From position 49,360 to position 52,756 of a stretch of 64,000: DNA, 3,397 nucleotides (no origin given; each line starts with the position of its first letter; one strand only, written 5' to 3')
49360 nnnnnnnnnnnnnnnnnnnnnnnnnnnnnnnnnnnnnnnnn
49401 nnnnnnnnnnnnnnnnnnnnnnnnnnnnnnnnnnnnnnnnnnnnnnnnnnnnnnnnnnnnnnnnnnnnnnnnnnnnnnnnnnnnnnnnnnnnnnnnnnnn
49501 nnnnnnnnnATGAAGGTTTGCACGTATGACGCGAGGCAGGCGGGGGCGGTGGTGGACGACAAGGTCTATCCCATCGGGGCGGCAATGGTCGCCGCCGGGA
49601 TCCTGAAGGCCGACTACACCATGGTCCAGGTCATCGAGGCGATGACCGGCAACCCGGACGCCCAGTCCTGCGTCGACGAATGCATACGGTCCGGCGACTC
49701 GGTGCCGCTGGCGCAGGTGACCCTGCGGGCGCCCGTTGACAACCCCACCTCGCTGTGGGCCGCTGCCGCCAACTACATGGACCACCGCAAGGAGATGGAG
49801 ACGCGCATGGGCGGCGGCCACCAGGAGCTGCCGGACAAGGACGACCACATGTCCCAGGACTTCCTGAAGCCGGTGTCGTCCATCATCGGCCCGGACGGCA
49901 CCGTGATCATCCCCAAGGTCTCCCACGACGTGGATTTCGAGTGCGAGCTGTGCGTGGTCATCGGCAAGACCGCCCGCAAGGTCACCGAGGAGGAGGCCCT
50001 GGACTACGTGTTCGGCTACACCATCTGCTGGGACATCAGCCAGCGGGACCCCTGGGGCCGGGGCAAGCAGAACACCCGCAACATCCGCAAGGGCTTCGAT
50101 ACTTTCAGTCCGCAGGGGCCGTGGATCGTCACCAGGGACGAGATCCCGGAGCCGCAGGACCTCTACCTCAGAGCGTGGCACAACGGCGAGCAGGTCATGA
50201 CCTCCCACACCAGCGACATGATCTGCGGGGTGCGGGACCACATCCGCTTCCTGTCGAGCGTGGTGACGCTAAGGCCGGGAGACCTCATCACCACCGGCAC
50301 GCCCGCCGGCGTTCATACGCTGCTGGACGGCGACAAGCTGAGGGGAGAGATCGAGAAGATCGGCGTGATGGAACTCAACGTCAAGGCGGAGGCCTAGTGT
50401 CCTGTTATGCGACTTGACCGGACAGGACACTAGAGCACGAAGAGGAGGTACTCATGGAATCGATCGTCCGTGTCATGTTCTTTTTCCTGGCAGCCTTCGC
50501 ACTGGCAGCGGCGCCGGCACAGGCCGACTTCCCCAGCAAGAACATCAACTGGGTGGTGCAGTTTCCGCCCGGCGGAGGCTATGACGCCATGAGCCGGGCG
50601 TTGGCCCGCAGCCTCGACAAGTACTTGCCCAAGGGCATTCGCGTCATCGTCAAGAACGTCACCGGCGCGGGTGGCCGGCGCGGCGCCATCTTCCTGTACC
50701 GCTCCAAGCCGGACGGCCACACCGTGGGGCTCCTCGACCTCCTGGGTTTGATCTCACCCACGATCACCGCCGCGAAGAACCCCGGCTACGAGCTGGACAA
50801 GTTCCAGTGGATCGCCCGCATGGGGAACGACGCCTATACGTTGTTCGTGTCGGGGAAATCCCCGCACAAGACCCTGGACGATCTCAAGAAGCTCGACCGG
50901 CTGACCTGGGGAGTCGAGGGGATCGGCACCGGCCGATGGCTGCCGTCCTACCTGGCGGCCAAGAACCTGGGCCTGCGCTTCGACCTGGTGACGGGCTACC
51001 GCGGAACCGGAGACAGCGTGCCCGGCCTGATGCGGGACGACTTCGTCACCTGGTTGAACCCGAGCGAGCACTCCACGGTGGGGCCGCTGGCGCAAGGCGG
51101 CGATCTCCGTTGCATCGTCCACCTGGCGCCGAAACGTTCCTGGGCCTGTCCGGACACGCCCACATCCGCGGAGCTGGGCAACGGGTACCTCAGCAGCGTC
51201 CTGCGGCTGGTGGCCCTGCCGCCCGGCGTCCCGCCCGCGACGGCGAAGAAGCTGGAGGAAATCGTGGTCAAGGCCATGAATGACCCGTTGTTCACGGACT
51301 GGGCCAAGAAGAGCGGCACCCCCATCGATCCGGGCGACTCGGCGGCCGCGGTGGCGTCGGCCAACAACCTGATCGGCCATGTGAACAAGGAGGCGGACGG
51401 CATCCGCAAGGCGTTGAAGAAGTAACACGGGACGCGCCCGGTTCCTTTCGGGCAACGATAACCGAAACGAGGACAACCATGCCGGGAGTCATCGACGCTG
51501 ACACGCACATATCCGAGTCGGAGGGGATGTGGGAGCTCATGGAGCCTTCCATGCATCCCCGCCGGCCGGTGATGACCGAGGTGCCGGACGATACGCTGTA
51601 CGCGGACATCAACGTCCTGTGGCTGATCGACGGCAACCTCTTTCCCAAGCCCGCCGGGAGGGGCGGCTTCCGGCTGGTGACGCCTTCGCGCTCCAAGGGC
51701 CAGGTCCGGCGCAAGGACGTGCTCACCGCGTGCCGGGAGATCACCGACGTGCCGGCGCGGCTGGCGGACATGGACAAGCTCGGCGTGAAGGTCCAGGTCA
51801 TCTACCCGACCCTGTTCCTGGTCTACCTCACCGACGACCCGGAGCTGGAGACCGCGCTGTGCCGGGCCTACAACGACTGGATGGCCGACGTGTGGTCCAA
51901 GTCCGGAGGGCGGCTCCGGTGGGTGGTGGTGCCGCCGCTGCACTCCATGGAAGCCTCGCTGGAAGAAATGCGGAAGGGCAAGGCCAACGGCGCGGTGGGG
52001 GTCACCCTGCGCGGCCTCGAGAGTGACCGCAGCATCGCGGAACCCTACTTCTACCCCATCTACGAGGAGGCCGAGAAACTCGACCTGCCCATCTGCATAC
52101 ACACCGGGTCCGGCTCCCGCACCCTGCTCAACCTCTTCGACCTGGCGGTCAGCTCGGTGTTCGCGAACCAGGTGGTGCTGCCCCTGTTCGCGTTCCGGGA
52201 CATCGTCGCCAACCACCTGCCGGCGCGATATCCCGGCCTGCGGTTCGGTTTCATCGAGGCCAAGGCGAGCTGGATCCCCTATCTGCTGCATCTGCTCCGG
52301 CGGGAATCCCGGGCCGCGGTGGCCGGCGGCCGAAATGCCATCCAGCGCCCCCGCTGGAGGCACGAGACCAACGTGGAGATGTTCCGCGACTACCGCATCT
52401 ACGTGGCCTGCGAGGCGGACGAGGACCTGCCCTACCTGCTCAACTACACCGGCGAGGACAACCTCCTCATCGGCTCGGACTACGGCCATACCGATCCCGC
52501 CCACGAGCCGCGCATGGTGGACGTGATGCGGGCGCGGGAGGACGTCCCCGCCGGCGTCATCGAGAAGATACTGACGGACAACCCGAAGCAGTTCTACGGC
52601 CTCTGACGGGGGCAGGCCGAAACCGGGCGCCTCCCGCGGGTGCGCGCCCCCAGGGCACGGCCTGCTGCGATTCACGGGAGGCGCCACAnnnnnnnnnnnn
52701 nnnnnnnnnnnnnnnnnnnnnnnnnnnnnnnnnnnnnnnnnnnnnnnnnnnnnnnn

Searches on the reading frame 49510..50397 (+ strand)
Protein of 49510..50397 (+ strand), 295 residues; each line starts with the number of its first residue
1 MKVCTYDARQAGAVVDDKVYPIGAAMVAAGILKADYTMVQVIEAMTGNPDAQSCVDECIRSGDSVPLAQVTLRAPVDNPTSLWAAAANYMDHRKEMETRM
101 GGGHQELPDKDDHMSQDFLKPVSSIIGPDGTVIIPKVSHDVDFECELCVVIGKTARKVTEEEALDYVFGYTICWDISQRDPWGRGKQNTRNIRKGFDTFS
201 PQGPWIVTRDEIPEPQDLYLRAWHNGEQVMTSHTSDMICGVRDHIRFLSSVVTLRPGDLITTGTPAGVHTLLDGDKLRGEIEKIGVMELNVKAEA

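Call 5: search_protein_families(library=pfam, proteins=[window:49510-50397:+], max_evalue=0.01)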
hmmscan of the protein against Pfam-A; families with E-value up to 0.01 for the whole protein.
window:49510-50397:+ (295 aa): 1 family
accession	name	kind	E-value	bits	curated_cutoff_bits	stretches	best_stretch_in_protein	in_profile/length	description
PF01557.24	FAA_hydrolase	-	3.3e-57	194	23.9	1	82-291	2-213/214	Fumarylacetoacetate (FAA) hydrolase C-terminal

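Call 6: search_protein_families(library=ncbifam, proteins=[window:49510-50397:+], max_evalue=0.01)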
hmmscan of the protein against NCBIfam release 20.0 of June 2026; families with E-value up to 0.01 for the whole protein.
window:49510-50397:+ (295 aa): 6 families
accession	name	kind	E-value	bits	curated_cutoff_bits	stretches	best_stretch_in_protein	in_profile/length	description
TIGR02303.1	HpaG-C-term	equivalog_domain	9.5e-52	175.9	276.4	1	61-293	25-244/245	4-hydroxyphenylacetate degradation bifunctional isomerase/decarboxylase, C-terminal subunit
NF053535.1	DhyDRhmHlse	equivalog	5.5e-46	157.1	500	1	63-270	52-249/284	2,4-didehydro-3-deoxy-L-rhamnonate hydrolase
NF011750.0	PRK15203.1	equivalog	4.9e-36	124.4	811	1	73-288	216-419/429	4-hydroxyphenylacetate degradation bifunctional isomerase/decarboxylase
NF009399.0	PRK12764.1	equivalog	4.1e-29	102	444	1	117-282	47-210/501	fumarylacetoacetate hydrolase family protein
NF007967.0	PRK10691.1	equivalog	9.4e-25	87.2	201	1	86-281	23-209/219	fumarylacetoacetate hydrolase family protein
TIGR02305.1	HpaG-N-term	equivalog_domain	1.2e-24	87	228.65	1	118-288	36-202/205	4-hydroxyphenylacetate degradation bifunctional isomerase/decarboxylase, N-terminal subunit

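Call 95: search_solved_structures(query=window:49510-50394:+, max_evalue=1e-25)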
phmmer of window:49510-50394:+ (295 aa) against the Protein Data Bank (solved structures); distinct sequences matched with E-value up to 1e-25: 15.
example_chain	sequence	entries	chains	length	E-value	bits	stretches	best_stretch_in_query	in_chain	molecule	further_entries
1gtt_A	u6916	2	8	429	1.9e-45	158.6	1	81-288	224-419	4-HYDROXYPHENYLACETATE DEGRADATION BIFUNCTIONAL ISOMERASE/DECARBOXYLASE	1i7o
6jvv_A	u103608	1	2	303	1.8e-44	155.4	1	1-291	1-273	maleylpyruvate hydrolase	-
6jvw_A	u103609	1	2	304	1.8e-44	155.4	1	1-291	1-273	maleylpyruvate hydrolase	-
3qdf_A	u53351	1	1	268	7.2e-38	133.7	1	60-287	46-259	2-hydroxyhepta-2,4-diene-1,7-dioate isomerase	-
1wzo_A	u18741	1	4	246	2.6e-37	131.9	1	78-293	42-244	HpcE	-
8gsr_A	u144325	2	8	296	1.2e-36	129.7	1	117-290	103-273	L-2,4-diketo-3-deoxyrhamnonate hydrolase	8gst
3rr6_A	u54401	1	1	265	5e-33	117.8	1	62-288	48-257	Putative uncharacterized protein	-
4pfz_A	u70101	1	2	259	9.4e-33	116.9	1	61-287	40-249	5-carboxymethyl-2-hydroxymuconate delta-isomerase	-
6v77_A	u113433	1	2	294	4.2e-32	114.8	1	66-269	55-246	Putative HpcE protein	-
4dbf_A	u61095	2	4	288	1.4e-31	113.1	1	61-287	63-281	2-HYDROXYHEPTA-2,4-DIENE-1,7-DIOATE ISOMERASE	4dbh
2dfu_A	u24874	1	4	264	6.5e-31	110.8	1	62-287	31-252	probable 2-hydroxyhepta-2,4-diene-1,7-dioate isomerase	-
8sky_A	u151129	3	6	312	3.7e-30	108.4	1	66-286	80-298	Fumarylacetoacetate hydrolase family protein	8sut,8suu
3r6o_A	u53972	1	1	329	9e-30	107.1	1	7-289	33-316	2-hydroxyhepta-2,4-diene-1, 7-dioateisomerase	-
4maq_A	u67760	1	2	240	3.4e-26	95.4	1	64-293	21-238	Putative fumarylpyruvate hydrolase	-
6iym_A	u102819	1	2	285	3.4e-26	95.3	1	69-293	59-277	5-oxopent-3-ene-1,2,5-tricarboxylate decarboxylase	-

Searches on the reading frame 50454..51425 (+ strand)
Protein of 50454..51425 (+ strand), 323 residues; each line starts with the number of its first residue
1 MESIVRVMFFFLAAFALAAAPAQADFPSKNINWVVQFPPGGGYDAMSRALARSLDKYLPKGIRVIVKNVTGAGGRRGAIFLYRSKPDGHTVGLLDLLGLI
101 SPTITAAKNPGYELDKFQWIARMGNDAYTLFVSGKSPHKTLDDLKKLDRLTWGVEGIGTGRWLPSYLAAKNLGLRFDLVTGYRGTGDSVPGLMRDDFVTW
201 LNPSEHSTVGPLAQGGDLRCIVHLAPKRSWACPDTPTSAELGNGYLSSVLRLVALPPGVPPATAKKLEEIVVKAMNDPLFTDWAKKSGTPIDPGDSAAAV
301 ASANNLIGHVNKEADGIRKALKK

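Call 5: search_protein_families(library=pfam, proteins=[window:50454-51425:+], max_evalue=0.01)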
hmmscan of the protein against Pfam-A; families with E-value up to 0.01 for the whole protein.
window:50454-51425:+ (323 aa): 1 family
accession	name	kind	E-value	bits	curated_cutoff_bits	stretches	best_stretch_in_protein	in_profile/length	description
PF03401.19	TctC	-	2.2e-21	77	27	1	48-289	3-244/274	Tripartite tricarboxylate transporter family receptor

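Call 6: search_protein_families(library=ncbifam, proteins=[window:50454-51425:+], max_evalue=0.01)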
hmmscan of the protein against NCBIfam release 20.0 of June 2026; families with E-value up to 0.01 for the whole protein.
window:50454-51425:+ (323 aa): 0 families

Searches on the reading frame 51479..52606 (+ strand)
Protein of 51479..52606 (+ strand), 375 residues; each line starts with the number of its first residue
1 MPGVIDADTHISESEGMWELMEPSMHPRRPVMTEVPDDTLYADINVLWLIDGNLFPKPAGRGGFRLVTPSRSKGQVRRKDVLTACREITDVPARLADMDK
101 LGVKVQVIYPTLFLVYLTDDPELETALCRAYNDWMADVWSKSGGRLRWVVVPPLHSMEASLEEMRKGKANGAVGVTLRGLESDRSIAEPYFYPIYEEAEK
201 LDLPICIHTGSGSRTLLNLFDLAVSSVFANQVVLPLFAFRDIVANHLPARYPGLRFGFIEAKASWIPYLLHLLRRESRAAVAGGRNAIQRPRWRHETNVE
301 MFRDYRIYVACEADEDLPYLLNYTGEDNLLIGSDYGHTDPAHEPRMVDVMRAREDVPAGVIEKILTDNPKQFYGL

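Call 5: search_protein_families(library=pfam, proteins=[window:51479-52606:+], max_evalue=0.01)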
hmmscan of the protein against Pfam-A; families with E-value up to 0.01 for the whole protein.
window:51479-52606:+ (375 aa): 2 families
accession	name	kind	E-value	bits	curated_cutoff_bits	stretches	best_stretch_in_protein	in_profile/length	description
PF04909.20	Amidohydro_2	-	5.1e-27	95.8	26.4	1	83-375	13-289/289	Amidohydrolase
PF01979.26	Amidohydro_1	-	0.0089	15.7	25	0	155-213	99-159/345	Amidohydrolase family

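Call 6: search_protein_families(library=ncbifam, proteins=[window:51479-52606:+], max_evalue=0.01)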
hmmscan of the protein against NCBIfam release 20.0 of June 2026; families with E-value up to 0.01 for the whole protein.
window:51479-52606:+ (375 aa): 0 families

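Call 53: search_solved_structures(query=window:51479-52603:+, max_evalue=0.00001)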
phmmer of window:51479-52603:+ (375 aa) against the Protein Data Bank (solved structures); distinct sequences matched with E-value up to 0.00001: 14.
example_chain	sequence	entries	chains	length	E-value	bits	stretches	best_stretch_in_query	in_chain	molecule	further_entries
6omp_A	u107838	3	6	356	3.7e-14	55.9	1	88-349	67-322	PtmU3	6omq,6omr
8sm8_G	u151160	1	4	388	4.7e-11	45.7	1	76-375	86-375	Putative amidohydrolase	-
8sm7_A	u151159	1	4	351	1.5e-10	44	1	108-351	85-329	Amidohydrolase 2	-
8sm6_A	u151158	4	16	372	4.6e-09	39.1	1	99-339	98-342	Amidohydrolase family protein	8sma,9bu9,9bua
4inf_A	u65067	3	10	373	1.1e-08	37.9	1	92-351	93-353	METAL-DEPENDENT HYDROLASE | 5-Carboxyvanillate Decarboxylase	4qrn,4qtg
4qs5_A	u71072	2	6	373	5.2e-08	35.7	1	92-351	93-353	Ligw2 Decarboxylase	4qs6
8uyr_A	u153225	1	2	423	1.2e-07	34.5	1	88-357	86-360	DitZ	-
6m1w_A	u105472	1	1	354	2.3e-07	33.5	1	111-337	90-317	Amidohydrolase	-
6m2i_A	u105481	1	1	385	3e-07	33.2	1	111-337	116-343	Amidohydrolase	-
8sm9_F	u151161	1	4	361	3e-07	33.1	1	123-374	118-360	Amidohydrolase 2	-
8ful_A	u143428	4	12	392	3.1e-07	33.1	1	111-337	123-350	Amidohydrolase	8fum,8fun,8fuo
4icm_A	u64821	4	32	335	3.5e-07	32.9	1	88-359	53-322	5-carboxyvanillate decarboxylase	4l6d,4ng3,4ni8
4dzi_A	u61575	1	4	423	2.3e-06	30.3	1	87-370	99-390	Putative TIM-barrel metal-dependent hydrolase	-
6m1w_B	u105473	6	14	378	5.4e-06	29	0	121-374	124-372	Amidohydrolase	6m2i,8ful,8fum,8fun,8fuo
